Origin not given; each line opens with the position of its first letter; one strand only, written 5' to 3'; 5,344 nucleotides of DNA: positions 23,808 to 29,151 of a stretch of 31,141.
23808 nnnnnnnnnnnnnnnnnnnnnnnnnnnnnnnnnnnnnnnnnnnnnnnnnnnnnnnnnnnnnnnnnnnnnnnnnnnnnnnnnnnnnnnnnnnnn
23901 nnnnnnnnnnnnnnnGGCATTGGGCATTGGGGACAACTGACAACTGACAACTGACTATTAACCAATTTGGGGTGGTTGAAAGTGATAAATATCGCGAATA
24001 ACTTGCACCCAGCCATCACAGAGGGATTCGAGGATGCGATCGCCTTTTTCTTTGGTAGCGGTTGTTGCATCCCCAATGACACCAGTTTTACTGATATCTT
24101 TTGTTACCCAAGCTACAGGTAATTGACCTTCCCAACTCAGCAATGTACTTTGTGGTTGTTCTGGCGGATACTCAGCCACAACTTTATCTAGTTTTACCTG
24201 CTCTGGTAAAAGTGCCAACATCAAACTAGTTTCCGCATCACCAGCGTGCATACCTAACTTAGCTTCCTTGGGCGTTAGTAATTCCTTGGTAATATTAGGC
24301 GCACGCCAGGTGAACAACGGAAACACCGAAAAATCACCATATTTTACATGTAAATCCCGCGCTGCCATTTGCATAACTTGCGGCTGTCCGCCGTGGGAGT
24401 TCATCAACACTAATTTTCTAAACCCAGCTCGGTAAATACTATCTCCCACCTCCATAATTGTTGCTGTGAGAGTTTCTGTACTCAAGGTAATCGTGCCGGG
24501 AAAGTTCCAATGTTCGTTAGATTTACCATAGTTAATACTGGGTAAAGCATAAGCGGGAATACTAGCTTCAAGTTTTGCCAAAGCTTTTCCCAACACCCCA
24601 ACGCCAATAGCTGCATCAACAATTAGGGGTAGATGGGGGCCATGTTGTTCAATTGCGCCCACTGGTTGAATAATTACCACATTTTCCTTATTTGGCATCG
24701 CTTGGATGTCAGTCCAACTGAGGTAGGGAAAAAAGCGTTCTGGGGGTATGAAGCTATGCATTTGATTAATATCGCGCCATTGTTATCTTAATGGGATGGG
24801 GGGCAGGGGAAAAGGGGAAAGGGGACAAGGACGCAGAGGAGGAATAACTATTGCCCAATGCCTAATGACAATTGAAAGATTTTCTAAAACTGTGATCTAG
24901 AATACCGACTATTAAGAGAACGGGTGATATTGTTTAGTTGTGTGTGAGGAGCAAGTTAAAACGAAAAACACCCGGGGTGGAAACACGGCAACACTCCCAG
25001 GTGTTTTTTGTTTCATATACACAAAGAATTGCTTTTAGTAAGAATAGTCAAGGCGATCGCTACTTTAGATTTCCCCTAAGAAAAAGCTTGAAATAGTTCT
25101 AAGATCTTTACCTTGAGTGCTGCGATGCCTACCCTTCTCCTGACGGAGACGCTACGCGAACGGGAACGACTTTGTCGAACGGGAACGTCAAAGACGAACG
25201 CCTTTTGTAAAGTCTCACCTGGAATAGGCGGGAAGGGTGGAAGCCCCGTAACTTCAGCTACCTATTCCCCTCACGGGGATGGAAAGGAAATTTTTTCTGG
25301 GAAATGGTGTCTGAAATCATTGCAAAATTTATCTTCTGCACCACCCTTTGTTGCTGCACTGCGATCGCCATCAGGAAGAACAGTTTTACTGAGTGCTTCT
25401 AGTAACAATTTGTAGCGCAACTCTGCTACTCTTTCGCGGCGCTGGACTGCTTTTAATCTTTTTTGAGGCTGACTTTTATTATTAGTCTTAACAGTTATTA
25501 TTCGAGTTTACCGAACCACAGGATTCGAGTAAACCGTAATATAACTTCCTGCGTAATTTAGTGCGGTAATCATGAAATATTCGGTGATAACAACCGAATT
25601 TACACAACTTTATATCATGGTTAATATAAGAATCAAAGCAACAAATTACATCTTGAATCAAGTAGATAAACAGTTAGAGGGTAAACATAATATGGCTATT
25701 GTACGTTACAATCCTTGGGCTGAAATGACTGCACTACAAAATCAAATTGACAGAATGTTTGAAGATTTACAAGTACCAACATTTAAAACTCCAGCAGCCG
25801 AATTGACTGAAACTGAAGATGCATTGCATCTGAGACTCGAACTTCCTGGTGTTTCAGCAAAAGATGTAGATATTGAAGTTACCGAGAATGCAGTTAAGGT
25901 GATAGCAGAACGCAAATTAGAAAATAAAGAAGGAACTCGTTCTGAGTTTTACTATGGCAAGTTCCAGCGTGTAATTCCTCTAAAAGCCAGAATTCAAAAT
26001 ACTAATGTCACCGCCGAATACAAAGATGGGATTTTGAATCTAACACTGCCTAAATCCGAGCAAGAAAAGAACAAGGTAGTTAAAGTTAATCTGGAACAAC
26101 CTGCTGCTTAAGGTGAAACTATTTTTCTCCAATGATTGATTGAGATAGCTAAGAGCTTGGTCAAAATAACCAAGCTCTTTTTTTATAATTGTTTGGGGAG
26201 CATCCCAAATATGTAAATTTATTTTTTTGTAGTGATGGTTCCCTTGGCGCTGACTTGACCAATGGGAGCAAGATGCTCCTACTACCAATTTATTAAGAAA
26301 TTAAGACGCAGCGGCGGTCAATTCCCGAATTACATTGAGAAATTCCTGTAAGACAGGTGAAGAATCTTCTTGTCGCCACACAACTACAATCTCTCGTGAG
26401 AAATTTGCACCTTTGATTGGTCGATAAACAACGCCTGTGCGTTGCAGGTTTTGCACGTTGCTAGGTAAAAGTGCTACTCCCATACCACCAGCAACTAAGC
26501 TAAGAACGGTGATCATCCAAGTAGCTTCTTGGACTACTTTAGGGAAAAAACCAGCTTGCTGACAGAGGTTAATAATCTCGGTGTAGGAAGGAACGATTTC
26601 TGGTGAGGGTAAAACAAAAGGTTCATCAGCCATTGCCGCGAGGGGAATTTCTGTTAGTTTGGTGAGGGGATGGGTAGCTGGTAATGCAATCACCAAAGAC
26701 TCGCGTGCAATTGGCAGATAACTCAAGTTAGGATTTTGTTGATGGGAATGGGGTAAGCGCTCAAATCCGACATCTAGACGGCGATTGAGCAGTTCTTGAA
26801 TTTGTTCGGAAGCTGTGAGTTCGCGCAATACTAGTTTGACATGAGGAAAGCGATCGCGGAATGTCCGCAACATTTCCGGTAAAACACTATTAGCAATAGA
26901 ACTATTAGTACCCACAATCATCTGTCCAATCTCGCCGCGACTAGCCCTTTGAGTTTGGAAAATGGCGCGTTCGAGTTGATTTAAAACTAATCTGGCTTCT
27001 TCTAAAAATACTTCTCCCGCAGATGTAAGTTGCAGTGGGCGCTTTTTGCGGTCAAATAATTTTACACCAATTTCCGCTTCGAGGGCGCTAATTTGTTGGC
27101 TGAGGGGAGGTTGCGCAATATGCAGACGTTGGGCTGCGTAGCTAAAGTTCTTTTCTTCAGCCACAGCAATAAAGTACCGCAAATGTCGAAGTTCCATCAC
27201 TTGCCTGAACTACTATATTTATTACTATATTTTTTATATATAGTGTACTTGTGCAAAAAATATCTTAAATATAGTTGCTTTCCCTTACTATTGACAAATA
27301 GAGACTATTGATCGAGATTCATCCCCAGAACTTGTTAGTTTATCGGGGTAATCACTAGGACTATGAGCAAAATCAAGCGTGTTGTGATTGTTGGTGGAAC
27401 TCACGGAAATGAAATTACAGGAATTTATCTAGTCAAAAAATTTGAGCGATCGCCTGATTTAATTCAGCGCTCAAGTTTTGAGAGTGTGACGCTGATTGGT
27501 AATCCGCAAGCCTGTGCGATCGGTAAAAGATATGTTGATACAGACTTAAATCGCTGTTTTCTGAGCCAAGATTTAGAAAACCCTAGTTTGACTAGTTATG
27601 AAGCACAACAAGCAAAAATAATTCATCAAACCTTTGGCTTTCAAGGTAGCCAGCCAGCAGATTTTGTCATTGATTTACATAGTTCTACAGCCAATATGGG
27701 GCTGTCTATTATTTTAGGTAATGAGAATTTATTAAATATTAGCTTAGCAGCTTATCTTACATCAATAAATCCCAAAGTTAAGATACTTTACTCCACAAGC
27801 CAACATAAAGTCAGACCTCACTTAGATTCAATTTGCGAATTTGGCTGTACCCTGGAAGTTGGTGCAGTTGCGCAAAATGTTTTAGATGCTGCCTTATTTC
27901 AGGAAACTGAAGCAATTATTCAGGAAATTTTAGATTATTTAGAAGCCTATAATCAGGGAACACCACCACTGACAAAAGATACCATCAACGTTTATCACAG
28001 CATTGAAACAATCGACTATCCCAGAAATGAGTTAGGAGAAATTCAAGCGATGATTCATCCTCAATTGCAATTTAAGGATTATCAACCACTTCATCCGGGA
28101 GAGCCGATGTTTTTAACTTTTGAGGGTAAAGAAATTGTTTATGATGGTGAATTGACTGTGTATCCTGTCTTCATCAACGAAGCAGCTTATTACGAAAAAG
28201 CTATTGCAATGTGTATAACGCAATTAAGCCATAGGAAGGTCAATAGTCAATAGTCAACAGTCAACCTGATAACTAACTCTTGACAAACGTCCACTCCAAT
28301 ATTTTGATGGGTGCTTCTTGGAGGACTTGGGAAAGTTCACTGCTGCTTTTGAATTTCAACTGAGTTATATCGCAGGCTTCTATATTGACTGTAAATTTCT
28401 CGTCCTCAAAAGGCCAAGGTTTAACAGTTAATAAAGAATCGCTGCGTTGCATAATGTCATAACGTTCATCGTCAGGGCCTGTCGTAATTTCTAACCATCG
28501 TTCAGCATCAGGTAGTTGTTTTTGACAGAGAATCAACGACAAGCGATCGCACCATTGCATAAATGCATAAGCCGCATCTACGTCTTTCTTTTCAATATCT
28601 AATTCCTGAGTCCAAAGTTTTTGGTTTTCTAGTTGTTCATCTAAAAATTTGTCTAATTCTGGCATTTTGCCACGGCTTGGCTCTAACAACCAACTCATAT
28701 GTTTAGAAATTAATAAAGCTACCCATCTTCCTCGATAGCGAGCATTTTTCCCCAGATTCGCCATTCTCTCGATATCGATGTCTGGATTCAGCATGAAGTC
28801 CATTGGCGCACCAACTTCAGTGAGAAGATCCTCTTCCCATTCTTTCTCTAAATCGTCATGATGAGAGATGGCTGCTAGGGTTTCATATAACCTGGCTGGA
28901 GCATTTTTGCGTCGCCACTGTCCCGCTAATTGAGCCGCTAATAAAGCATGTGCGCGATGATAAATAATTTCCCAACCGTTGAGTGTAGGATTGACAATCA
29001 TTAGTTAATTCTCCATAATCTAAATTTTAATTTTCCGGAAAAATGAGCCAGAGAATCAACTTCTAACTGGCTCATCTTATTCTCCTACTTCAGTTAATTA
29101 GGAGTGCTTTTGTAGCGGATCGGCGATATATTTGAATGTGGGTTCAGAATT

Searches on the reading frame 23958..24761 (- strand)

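Call 3: search_protein_families(library=pfam, proteins=[window:23958-24761:-])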
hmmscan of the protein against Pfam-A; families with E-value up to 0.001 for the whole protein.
window:23958-24761:- (267 aa): 1 family
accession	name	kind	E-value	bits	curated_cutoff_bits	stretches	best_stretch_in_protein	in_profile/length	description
PF02633.19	Creatininase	-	2.8e-75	253.3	31.3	1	14-255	3-238/238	Creatinine amidohydrolase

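Call 4: search_protein_families(library=ncbifam, proteins=[window:23958-24761:-])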
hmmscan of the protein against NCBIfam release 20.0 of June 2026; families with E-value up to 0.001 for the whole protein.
window:23958-24761:- (267 aa): 3 families
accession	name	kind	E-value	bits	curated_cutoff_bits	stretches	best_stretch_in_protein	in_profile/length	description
TIGR03964.1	mycofact_creat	equivalog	1.2e-41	142.8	172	1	16-257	6-219/228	mycofactocin biosynthesis peptidyl-dipeptidase MftE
TIGR04448.1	creatininase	equivalog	2.2e-33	115.9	235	1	14-256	2-243/246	creatininase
NF041098.2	diketo_inos_hlase_IolN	equivalog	6.1e-23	81.4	245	1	24-264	21-271/307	3-dehydro-scyllo-inosose hydrolase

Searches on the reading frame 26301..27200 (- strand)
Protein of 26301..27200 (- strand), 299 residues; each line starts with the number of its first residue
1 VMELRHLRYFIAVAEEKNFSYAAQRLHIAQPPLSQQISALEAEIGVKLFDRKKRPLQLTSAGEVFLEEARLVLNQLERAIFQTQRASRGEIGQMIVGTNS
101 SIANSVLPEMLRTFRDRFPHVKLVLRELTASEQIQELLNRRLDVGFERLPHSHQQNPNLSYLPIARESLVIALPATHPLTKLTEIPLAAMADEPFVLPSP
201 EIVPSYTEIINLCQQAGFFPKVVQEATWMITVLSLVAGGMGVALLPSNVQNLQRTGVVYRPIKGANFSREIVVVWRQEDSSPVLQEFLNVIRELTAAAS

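Call 55: search_protein_families(library=pfam, proteins=[window:26301-27200:-], max_evalue=0.00001)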
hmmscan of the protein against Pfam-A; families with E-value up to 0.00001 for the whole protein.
window:26301-27200:- (299 aa): 2 families
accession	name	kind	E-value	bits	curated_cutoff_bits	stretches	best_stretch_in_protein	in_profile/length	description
PF03466.25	LysR_substrate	-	2.2e-44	151.8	28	1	89-294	3-207/209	LysR substrate binding domain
PF00126.33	HTH_1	-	1e-24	86.7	26.6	1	4-63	1-60/60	Bacterial regulatory helix-turn-helix protein, lysR family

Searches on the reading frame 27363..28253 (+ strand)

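Call 55: search_protein_families(library=pfam, proteins=[window:27363-28253:+], max_evalue=0.00001)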
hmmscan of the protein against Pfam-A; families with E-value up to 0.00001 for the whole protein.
window:27363-28253:+ (296 aa): 2 families
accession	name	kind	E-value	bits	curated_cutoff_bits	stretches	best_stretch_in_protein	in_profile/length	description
PF24827.1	AstE_AspA_cat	-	3.8e-41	141.2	25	1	4-192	2-191/192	Succinylglutamate desuccinylase/Aspartoacylase catalytic domain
PF04952.20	AstE_AspA_hybrid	-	2.6e-25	88.6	25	1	207-287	2-75/76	AstE/AspA barrel-sandwich hybrid domain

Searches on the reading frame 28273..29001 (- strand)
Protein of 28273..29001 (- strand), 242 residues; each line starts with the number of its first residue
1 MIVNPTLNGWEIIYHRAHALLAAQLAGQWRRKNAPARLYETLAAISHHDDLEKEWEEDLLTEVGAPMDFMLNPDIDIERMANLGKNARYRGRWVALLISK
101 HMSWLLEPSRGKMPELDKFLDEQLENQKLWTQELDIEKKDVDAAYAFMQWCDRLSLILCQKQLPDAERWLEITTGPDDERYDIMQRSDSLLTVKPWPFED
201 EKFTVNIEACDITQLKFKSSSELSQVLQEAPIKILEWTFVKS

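Call 55: search_protein_families(library=pfam, proteins=[window:28273-29001:-], max_evalue=0.00001)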
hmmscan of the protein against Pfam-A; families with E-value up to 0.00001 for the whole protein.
window:28273-29001:- (242 aa): 1 family
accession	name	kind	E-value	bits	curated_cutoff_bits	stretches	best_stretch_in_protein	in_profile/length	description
PF13030.11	DUF3891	-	4.8e-77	259.1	24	1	1-214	1-219/219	Protein of unknown function (DUF3891)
